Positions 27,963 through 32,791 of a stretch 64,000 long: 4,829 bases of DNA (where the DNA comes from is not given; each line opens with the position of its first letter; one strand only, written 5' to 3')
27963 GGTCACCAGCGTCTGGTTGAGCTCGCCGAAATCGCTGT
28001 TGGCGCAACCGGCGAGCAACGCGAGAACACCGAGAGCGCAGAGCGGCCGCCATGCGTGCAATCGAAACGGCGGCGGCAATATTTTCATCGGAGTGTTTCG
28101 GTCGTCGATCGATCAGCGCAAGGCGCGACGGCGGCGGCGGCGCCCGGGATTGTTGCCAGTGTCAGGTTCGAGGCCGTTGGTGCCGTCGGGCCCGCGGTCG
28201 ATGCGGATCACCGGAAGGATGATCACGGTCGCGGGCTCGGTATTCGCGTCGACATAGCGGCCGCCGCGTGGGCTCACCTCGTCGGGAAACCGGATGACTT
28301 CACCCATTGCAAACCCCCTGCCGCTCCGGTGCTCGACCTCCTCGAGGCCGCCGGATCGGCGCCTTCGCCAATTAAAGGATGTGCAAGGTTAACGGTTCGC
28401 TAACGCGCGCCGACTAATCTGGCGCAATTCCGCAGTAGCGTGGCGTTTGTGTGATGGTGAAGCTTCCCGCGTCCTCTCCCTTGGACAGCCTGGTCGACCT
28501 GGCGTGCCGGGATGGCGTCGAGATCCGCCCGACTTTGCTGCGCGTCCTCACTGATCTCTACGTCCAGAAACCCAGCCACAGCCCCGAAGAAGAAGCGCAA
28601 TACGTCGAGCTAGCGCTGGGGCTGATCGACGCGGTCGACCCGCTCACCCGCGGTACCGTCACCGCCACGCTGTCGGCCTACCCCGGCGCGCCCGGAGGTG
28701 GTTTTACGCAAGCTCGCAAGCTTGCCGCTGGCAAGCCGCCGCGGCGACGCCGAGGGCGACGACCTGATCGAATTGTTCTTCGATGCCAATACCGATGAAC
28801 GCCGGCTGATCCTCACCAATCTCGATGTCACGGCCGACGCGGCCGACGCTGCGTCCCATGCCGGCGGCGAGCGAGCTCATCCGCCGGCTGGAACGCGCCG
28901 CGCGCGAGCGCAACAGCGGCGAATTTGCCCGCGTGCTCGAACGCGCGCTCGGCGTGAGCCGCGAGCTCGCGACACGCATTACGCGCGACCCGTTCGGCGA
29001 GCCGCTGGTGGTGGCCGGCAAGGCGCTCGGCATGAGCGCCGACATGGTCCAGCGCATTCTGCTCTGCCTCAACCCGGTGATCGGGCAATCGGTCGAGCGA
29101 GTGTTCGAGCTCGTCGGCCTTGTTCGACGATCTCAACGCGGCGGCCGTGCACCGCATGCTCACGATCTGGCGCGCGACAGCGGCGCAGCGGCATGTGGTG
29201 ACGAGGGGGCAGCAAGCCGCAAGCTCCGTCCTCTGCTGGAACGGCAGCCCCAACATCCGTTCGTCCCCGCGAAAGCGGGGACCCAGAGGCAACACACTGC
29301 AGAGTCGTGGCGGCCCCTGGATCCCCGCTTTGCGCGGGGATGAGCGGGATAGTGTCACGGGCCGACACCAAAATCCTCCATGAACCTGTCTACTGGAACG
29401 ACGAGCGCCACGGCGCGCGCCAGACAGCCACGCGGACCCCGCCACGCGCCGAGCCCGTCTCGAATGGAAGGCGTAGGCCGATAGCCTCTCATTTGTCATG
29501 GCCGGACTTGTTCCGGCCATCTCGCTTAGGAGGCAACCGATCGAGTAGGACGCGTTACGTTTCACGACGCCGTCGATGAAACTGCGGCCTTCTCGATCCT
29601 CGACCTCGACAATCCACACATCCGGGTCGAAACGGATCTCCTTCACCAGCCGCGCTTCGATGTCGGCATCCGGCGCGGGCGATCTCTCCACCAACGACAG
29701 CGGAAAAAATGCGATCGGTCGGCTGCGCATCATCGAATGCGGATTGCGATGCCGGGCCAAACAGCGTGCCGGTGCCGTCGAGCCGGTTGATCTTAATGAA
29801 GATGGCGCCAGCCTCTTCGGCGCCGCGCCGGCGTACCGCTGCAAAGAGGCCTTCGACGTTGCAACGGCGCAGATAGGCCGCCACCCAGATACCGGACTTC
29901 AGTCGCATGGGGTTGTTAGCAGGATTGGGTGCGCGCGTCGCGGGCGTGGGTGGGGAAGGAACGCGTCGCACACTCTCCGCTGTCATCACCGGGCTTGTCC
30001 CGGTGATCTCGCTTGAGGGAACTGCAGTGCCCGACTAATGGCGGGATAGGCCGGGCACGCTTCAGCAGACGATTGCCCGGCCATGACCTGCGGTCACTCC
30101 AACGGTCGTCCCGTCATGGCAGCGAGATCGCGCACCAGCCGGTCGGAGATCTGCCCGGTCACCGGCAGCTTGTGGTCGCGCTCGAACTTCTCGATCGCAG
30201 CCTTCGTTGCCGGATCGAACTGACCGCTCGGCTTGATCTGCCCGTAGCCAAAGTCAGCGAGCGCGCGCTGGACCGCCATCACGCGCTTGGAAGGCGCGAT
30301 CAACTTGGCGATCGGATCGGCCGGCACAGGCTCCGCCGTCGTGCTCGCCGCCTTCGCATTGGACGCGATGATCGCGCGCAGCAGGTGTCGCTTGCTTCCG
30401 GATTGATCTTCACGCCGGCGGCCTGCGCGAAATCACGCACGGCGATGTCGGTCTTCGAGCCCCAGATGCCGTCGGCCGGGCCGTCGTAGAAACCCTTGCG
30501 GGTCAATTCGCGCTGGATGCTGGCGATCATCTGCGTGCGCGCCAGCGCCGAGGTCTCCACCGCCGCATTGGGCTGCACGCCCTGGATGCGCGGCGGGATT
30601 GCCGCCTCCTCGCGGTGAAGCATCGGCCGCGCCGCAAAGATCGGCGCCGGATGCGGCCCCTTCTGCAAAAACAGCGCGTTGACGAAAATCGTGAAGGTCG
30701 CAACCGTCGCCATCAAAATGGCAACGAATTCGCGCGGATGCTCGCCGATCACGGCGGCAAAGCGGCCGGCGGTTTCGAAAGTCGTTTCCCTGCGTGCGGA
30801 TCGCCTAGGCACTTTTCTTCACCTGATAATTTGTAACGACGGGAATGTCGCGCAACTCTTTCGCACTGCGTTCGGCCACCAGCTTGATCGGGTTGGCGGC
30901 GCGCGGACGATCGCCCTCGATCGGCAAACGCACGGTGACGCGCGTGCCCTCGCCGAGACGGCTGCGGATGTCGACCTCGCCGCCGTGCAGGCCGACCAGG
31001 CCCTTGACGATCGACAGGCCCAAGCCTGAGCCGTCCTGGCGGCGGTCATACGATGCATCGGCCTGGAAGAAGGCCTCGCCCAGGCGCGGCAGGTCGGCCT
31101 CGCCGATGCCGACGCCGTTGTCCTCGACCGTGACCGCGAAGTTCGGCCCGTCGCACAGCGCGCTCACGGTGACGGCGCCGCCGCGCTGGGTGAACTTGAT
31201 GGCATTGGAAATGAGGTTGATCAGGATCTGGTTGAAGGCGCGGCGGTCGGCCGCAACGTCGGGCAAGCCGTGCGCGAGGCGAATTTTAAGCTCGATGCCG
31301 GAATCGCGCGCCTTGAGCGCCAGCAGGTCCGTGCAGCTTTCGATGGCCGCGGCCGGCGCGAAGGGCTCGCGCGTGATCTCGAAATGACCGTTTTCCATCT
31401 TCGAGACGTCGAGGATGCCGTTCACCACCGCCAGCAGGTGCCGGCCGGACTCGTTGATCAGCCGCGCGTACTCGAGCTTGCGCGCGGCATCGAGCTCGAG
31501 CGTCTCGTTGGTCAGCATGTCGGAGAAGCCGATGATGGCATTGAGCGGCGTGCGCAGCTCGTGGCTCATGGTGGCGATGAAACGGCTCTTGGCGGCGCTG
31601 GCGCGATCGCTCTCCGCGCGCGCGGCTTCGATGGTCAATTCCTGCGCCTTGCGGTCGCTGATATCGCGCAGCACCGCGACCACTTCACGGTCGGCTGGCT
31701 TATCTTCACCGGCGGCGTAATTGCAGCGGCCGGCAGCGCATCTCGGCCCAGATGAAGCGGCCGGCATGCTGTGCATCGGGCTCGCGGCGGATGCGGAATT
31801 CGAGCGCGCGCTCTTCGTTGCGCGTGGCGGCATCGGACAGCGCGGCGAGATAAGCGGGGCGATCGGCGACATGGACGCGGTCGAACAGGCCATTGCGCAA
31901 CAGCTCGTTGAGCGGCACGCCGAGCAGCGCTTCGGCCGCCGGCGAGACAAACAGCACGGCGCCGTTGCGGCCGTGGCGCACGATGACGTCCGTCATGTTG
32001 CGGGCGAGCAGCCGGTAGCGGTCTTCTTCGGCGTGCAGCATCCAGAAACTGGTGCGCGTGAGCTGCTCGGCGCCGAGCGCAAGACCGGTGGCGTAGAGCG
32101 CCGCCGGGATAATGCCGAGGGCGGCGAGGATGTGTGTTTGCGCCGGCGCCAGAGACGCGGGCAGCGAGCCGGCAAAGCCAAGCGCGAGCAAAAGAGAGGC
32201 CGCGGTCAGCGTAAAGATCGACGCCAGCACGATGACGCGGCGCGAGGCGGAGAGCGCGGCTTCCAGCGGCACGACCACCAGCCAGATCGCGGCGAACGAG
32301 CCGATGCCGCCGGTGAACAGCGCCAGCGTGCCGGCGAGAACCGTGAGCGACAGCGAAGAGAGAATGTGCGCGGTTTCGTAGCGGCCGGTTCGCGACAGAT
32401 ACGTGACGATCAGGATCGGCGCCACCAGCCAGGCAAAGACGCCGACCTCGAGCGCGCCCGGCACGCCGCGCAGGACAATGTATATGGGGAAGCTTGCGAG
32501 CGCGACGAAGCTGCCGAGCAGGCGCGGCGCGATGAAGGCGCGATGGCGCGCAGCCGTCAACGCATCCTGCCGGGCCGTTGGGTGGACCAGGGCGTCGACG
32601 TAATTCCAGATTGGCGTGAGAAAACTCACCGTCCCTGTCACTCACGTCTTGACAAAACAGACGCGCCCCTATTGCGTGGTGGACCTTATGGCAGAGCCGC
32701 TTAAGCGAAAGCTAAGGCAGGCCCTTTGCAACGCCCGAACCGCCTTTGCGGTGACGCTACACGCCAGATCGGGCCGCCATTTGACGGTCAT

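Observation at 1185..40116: At least 13 conserved genes are broken by single-nucleotide frameshifts, all in the first 40 kb and none in the last 24 kb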

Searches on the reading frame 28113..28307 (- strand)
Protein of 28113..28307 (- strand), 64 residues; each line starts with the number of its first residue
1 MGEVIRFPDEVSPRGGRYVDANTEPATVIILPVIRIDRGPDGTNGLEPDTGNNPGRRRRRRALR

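Call 55: find_encoding_contigs(protein=window:28113-28307:-, flank=10000, max_places=10)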
Protein window:28113-28307:- (64 aa): 22 contigs read that carry it; 10 places shown.
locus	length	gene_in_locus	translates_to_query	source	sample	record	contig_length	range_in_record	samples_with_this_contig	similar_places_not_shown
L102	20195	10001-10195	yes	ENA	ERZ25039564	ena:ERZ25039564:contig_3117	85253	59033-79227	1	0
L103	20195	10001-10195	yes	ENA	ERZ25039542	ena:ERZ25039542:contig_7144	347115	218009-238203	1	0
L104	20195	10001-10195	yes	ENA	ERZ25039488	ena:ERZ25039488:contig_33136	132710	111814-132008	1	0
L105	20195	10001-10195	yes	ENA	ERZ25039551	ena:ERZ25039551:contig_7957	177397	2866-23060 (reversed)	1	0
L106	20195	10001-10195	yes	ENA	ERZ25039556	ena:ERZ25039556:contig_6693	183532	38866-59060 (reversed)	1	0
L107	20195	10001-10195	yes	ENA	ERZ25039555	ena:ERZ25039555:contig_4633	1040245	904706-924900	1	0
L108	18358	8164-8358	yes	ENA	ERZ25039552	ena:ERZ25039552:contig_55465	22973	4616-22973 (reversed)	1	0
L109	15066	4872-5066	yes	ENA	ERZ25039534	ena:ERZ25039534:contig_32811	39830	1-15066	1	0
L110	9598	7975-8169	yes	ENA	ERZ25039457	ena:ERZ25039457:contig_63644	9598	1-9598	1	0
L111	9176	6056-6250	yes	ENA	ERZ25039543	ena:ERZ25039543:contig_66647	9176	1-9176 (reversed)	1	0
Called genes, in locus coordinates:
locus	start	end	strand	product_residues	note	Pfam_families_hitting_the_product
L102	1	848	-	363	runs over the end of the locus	PF00081:Sod_Fe_N, PF02777:Sod_Fe_C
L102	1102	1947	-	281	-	-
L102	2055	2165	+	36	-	-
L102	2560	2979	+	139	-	PF05443:ROS_MUCR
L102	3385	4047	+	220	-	-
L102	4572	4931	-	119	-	PF17264:DUF5330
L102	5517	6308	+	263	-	-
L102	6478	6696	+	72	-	PF00512:HisKA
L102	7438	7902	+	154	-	PF01471:PG_binding_1 (weak)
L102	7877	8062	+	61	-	PF01471:PG_binding_1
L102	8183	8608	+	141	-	PF07372:DUF1491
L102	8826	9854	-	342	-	PF10098:DUF2336 (weak)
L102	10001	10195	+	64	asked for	-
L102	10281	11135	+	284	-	-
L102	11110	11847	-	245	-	PF06863:DUF1254 (weak)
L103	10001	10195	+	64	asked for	-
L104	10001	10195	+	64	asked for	-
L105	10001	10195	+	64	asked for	-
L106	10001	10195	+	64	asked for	-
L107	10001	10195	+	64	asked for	-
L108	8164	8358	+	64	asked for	-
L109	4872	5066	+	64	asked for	-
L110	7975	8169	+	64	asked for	-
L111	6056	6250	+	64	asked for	-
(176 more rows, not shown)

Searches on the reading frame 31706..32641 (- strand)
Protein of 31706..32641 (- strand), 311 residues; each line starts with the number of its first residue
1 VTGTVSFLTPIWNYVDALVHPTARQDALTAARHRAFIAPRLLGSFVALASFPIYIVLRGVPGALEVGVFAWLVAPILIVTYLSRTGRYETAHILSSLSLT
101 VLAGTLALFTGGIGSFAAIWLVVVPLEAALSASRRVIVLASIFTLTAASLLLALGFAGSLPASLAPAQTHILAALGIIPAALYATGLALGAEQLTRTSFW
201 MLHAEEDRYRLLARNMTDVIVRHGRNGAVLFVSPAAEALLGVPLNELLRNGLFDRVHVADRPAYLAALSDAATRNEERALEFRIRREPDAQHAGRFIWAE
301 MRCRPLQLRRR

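Call 25: find_encoding_contigs(protein=window:31706-32641:-, flank=10000, max_places=5)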
Protein window:31706-32641:- (311 aa): no gene with exactly this product is on record in the collection.
